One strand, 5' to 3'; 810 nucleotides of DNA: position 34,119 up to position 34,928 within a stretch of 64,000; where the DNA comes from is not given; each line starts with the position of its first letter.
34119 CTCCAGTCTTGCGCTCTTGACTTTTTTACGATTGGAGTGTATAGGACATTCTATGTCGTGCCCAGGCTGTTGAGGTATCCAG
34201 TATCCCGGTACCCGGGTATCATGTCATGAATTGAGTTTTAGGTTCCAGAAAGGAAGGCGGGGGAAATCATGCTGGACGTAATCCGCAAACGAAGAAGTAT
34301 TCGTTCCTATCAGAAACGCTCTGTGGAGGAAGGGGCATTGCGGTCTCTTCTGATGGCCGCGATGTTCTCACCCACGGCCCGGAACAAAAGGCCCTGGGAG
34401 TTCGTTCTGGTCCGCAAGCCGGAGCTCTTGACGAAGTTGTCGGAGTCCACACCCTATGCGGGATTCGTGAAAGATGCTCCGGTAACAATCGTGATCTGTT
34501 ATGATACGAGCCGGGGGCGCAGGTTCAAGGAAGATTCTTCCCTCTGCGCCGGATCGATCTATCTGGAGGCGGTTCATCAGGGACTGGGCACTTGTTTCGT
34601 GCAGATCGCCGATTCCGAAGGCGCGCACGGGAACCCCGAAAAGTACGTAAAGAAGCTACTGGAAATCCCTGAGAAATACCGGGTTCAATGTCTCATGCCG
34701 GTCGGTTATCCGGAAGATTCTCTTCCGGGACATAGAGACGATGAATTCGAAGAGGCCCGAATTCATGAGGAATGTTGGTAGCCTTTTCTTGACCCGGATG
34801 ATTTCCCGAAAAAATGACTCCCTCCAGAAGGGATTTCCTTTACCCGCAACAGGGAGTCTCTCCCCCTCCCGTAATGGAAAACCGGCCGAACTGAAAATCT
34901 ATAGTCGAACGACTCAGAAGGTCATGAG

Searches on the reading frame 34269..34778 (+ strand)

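Call 6: search_protein_families(library=pfam, proteins=[window:34269-34778:+])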
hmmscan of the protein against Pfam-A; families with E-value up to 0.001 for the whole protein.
window:34269-34778:+ (170 aa): 2 families
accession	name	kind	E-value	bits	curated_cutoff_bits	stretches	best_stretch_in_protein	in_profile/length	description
PF00881.29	Nitroreductase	-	9.2e-27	94.7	23.5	2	5-60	1-56/167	Nitroreductase family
PF14512.11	TM1586_NiRdase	-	1.5e-12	48.1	27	1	67-159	63-144/215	Putative TM nitroreductase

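Call 7: search_protein_families(library=ncbifam, proteins=[window:34269-34778:+])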
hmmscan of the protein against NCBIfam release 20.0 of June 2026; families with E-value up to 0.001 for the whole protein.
window:34269-34778:+ (170 aa): 6 families
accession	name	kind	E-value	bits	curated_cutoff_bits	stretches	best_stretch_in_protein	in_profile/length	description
TIGR02476.1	BluB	equivalog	1.7e-12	47.1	150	1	2-54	10-62/205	5,6-dimethylbenzimidazole synthase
NF003768.0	PRK05365.1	equivalog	4.8e-10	39.3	152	1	5-81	18-96/200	malonic semialdehyde reductase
NF008033.1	PRK10765.1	equivalog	1.6e-08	34.3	223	1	2-151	5-163/240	oxygen-insensitive NADPH nitroreductase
TIGR03553.1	F420_FbiB_CTERM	equivalog_domain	6.5e-08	32.6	249.55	1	4-57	2-55/194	F420 biosynthesis protein FbiB, C-terminal domain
NF009810.0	PRK13294.1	equivalog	3.9e-07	29.3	304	1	4-58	257-311/449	coenzyme F420-0:L-glutamate ligase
NF008275.0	PRK11053.1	equivalog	0.00043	19.8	227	1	2-80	4-88/217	oxygen-insensitive NAD(P)H nitroreductase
